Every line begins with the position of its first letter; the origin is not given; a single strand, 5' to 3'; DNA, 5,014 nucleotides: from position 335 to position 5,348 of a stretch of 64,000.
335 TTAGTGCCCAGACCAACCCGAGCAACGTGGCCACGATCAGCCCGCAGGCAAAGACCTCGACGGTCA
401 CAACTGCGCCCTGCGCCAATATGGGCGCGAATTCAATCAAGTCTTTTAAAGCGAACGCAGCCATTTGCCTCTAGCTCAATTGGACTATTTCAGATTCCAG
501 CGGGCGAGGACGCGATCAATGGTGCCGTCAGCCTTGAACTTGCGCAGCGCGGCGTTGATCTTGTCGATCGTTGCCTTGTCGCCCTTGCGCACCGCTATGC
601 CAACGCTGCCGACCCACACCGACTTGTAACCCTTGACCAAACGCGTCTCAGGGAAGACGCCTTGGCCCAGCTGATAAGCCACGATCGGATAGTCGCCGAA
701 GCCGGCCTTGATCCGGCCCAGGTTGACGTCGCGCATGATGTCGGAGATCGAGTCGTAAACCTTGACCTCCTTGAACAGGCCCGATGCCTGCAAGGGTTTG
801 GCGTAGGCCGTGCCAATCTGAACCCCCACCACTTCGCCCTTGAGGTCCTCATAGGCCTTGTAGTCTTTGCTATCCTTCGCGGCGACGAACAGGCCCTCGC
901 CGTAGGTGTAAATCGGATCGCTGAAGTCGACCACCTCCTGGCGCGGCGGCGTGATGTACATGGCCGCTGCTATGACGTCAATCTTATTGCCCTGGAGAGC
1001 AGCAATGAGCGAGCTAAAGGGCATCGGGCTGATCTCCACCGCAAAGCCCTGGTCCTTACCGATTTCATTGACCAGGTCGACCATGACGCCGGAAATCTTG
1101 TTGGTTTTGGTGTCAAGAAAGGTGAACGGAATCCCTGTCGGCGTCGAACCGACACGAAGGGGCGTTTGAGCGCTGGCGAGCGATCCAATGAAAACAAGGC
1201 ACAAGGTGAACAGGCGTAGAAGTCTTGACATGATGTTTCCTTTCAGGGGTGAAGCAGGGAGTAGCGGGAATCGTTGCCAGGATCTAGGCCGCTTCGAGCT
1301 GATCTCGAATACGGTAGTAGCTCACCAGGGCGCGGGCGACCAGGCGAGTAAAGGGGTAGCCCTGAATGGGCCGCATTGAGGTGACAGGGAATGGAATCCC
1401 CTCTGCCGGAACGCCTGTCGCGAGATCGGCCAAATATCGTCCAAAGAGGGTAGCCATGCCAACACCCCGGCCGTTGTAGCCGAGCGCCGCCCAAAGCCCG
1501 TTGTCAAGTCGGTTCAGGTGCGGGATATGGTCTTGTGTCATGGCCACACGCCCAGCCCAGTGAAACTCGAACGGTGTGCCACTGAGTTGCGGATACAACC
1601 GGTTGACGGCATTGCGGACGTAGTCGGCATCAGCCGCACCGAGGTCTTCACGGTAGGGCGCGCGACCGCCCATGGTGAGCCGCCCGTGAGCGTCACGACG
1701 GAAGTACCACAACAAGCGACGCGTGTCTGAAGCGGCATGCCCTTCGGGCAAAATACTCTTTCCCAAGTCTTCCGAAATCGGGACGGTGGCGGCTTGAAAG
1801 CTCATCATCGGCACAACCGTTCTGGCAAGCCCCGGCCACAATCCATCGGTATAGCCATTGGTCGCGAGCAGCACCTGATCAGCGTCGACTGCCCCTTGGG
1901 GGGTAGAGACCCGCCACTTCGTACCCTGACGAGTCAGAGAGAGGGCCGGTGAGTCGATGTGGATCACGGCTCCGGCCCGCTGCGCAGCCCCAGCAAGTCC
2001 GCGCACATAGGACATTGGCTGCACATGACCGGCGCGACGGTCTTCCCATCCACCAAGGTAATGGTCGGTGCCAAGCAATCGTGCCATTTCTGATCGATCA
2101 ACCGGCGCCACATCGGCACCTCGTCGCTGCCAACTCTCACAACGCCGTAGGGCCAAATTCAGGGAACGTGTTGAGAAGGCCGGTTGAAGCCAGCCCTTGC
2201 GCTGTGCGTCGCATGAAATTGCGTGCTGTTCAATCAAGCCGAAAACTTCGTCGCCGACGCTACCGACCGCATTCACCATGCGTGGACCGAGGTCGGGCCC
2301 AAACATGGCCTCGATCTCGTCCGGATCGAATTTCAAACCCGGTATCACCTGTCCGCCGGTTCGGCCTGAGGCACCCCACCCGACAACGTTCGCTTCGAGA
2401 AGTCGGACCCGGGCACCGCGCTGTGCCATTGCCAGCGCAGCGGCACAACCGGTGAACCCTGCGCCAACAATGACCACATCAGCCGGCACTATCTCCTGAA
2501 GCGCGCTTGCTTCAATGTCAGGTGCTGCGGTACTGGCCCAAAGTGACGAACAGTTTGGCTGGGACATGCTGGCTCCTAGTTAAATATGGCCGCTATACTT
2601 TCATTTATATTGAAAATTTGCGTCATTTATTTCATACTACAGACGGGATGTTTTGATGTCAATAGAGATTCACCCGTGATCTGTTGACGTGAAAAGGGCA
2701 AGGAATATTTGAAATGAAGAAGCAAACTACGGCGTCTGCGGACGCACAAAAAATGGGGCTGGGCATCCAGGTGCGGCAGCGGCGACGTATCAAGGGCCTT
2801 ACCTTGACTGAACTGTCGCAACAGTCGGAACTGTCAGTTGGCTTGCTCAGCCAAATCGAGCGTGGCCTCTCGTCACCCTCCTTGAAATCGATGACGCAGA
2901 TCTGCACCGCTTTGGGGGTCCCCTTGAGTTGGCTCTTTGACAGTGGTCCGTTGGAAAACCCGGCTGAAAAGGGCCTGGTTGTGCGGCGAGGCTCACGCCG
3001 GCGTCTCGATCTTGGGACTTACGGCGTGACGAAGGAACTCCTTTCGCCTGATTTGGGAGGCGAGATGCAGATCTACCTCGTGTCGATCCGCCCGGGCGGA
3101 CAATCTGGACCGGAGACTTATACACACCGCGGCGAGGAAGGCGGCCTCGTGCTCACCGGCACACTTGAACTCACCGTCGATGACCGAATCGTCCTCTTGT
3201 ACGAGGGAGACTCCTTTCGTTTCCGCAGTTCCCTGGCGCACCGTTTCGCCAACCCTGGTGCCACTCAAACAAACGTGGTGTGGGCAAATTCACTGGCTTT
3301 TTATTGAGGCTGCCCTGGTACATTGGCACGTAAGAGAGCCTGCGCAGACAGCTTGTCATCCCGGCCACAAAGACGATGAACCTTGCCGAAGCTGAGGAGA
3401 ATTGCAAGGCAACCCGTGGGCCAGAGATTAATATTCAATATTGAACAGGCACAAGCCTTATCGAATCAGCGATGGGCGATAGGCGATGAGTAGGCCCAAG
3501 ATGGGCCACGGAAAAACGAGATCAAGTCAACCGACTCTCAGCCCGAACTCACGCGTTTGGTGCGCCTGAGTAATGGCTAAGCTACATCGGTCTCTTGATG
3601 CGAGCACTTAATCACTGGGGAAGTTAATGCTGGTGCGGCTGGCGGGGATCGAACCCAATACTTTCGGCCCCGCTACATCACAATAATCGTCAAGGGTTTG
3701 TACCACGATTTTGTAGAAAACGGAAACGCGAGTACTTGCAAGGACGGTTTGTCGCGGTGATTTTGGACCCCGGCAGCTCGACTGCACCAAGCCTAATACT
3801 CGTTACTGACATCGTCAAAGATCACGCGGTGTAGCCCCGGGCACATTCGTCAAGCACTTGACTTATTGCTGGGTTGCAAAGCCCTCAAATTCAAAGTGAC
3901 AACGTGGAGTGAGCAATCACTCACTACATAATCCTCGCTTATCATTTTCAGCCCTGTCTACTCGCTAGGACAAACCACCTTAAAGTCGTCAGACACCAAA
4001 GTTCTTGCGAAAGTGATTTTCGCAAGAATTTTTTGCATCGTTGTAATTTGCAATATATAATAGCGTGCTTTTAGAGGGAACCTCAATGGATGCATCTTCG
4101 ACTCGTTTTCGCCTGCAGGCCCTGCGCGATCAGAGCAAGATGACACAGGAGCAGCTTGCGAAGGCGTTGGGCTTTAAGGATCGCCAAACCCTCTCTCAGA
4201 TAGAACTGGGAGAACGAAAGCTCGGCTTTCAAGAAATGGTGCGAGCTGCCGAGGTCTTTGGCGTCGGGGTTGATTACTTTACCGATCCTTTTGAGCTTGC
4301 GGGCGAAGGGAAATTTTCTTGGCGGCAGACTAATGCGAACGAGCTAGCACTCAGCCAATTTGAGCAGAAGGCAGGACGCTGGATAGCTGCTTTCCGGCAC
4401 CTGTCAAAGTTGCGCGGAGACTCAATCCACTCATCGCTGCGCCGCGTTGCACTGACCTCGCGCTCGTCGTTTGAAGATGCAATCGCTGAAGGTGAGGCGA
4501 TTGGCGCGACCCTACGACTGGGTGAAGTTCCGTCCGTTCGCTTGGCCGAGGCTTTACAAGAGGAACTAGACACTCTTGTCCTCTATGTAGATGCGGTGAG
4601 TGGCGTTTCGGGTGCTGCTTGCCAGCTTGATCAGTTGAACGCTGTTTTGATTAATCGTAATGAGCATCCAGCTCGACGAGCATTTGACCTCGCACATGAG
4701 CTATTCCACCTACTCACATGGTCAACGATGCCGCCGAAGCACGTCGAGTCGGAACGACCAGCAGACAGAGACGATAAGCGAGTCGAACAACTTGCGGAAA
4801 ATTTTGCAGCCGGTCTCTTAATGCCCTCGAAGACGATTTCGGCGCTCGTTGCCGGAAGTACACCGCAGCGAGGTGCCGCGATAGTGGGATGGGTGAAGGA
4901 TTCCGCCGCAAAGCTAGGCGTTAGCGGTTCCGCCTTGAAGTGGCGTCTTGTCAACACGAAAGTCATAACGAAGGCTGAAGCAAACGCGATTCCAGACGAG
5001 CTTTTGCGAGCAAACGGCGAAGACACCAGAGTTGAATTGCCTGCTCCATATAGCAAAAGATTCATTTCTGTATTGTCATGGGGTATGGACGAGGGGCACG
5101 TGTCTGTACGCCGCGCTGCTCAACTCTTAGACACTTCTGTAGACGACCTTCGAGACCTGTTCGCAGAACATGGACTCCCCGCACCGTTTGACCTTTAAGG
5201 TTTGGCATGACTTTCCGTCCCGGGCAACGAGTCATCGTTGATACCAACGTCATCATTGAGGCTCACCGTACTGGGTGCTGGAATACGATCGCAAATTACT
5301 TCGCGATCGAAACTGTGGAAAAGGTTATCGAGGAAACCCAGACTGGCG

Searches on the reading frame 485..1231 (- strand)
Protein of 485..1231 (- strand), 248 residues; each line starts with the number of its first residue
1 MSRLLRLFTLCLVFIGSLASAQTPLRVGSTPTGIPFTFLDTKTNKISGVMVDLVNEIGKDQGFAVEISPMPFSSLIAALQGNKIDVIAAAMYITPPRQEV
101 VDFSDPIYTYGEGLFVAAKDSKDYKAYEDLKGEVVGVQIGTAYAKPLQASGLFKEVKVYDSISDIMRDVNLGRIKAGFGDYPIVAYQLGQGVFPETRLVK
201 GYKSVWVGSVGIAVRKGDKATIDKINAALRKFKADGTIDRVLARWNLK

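Call 95: search_protein_families(library=pfam, proteins=[window:485-1231:-], max_evalue=0.00001)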
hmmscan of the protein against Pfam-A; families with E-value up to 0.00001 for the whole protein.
window:485-1231:- (248 aa): 2 families
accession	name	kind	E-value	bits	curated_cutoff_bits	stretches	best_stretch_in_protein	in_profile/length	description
PF00497.25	SBP_bac_3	-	8.2e-36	123.1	26.4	1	25-246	1-130/132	Bacterial extracellular solute-binding proteins, family 3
PF10613.14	Lig_chan-Glu_bd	-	8.6e-08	32.7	30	1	42-114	24-109/115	Ligated ion channel L-glutamate- and glycine-binding site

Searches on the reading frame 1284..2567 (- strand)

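Call 95: search_protein_families(library=pfam, proteins=[window:1284-2567:-], max_evalue=0.00001)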
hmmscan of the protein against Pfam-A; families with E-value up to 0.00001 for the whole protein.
window:1284-2567:- (427 aa): 6 families
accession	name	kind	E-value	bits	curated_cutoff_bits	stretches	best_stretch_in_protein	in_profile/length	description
PF01266.30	DAO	-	9.7e-66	223.1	27.9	1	30-382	1-353/353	FAD dependent oxidoreductase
PF12831.13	FAD_oxidored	-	2.1e-06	27.7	27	1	30-62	1-33/416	FAD dependent oxidoreductase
PF13450.12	NAD_binding_8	-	4.2e-06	27.4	21.9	1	33-72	1-42/68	NAD(P)-binding Rossmann-like domain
PF07992.20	Pyr_redox_2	-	4.2e-06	26.8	26.1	1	30-123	2-82/291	Pyridine nucleotide-disulphide oxidoreductase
PF00890.30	FAD_binding_2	-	6.8e-06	26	20.4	0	30-62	1-33/414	FAD binding domain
PF01946.23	Thi4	-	8.4e-06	25.6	26.2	0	21-74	10-63/235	Thi4 family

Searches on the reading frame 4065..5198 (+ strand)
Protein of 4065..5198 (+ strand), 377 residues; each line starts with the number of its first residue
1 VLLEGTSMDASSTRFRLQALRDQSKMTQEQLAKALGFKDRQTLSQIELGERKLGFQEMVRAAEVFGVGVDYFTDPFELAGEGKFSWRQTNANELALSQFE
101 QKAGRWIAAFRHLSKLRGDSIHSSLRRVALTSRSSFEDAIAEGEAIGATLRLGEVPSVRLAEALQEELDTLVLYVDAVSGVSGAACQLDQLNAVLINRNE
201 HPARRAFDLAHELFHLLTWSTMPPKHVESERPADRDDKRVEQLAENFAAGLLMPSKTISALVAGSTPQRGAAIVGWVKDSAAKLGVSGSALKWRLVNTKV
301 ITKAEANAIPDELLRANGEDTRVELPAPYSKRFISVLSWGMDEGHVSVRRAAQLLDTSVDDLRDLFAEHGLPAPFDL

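Call 95: search_protein_families(library=pfam, proteins=[window:4065-5198:+], max_evalue=0.00001)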
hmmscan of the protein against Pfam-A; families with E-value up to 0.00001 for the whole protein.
window:4065-5198:+ (377 aa): 4 families
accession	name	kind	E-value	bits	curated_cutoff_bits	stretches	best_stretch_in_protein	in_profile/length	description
PF01381.28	HTH_3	-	9.8e-14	51.6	23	1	17-72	1-55/55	Helix-turn-helix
PF06114.19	Peptidase_M78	-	1.6e-10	41.3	22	1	166-263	2-97/123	IrrE N-terminal-like domain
PF13560.12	HTH_31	-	6.1e-09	36.5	27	1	16-69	5-58/64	Helix-turn-helix domain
PF12844.13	HTH_19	-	6.1e-07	29.7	30.2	1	16-67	3-53/64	Helix-turn-helix domain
